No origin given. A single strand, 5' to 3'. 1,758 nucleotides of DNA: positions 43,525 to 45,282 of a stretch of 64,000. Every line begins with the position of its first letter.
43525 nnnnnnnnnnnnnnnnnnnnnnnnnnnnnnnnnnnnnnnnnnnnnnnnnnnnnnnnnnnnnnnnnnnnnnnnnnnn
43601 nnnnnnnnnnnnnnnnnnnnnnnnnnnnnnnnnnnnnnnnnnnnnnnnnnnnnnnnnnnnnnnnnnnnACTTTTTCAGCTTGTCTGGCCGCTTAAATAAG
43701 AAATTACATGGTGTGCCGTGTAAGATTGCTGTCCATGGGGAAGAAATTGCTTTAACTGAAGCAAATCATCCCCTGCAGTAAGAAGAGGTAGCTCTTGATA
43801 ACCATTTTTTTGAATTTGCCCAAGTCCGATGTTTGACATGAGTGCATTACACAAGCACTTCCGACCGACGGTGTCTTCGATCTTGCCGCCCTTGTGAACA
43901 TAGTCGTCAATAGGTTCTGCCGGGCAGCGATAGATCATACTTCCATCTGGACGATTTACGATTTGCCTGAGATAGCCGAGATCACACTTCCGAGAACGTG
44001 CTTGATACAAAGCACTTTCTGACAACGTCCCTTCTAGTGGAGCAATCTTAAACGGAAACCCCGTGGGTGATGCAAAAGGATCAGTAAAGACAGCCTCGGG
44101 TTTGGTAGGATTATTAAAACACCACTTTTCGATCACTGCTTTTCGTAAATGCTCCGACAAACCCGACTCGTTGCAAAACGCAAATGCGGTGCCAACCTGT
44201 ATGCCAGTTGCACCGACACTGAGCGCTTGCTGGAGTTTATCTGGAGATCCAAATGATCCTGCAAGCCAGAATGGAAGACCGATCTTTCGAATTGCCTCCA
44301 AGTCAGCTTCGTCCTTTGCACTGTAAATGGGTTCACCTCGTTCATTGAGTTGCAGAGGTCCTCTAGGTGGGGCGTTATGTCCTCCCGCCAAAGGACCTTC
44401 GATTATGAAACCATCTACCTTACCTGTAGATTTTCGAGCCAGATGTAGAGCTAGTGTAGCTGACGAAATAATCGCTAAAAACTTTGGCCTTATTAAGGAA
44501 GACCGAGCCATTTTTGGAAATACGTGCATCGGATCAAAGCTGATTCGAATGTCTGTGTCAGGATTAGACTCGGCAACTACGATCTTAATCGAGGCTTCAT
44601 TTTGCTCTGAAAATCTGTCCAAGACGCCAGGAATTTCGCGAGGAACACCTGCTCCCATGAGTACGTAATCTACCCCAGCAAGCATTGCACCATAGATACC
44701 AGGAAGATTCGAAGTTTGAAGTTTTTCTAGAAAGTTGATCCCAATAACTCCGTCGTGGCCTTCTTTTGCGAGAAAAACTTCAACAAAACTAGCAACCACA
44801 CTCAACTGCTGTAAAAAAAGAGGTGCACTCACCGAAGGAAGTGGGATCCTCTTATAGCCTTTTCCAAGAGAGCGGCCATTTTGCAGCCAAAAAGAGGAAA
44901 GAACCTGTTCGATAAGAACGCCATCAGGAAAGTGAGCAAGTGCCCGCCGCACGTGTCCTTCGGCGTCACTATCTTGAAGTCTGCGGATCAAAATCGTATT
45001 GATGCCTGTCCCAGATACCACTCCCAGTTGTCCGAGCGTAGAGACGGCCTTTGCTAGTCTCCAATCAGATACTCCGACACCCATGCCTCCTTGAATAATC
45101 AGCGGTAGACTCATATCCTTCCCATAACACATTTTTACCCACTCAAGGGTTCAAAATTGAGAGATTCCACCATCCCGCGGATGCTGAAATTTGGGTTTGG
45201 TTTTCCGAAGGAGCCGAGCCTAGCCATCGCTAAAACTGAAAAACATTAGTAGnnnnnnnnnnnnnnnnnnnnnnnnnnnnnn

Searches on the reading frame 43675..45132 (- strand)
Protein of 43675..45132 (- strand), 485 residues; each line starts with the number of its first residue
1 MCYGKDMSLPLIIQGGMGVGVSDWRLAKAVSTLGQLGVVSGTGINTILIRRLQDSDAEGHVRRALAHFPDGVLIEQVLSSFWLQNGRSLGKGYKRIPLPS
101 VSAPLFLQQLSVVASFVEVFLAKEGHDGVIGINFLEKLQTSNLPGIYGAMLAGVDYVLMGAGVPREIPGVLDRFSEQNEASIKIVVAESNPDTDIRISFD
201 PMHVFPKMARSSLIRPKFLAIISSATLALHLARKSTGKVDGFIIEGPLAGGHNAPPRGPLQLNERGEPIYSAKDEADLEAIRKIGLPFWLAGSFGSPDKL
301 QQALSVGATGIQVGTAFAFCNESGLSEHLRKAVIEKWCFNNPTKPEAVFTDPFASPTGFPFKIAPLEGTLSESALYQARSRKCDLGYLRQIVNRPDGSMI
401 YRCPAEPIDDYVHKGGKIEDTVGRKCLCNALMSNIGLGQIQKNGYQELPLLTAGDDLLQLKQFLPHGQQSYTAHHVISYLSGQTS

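Call 12: search_protein_families(library=pfam, proteins=[window:43675-45132:-], max_evalue=0.00001)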
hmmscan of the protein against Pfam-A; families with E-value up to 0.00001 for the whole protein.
window:43675-45132:- (485 aa): 1 family
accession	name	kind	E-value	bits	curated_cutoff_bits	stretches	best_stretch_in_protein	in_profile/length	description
PF03060.21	NMO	-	6.5e-17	62.4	28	1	220-337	141-245/331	Nitronate monooxygenase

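Call 73: search_protein_families(library=ncbifam, proteins=[window:43675-45132:-], max_evalue=0.00001)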
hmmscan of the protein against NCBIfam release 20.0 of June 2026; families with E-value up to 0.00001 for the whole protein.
window:43675-45132:- (485 aa): 1 family
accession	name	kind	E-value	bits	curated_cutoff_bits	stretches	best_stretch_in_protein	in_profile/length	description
TIGR03151.1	enACPred_II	equivalog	1.6e-07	30.9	453.1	0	283-334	159-210/307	enoyl-[acyl-carrier-protein] reductase FabK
